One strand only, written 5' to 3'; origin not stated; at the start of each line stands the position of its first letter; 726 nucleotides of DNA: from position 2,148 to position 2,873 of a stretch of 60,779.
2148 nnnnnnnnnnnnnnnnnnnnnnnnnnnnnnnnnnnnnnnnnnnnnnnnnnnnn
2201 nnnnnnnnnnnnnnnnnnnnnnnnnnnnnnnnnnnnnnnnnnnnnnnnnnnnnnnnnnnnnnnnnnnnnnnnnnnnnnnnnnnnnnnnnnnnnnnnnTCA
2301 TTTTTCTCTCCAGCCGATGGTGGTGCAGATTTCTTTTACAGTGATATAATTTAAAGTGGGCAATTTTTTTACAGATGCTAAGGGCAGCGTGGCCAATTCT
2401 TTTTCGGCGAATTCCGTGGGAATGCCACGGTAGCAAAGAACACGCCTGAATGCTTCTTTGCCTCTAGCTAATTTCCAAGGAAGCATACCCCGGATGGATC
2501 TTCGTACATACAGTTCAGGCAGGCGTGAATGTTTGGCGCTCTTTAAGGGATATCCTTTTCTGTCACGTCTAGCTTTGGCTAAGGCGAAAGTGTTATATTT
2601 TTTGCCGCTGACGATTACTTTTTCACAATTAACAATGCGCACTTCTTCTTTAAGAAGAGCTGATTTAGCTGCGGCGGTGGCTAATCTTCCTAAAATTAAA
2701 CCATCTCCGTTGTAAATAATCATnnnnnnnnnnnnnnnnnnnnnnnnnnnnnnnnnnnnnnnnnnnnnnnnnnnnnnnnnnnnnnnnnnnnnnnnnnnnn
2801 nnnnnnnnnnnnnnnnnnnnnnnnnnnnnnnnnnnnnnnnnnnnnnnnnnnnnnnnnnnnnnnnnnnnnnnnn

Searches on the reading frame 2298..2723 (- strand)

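Call 53: search_protein_families(library=pfam, proteins=[window:2298-2723:-], max_evalue=0.00001)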
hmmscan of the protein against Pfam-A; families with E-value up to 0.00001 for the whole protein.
window:2298-2723:- (141 aa): 1 family
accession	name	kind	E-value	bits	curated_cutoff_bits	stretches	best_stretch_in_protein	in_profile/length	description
PF00572.24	Ribosomal_L13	-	1.1e-12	48.5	23.8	1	2-102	4-117/119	Ribosomal protein L13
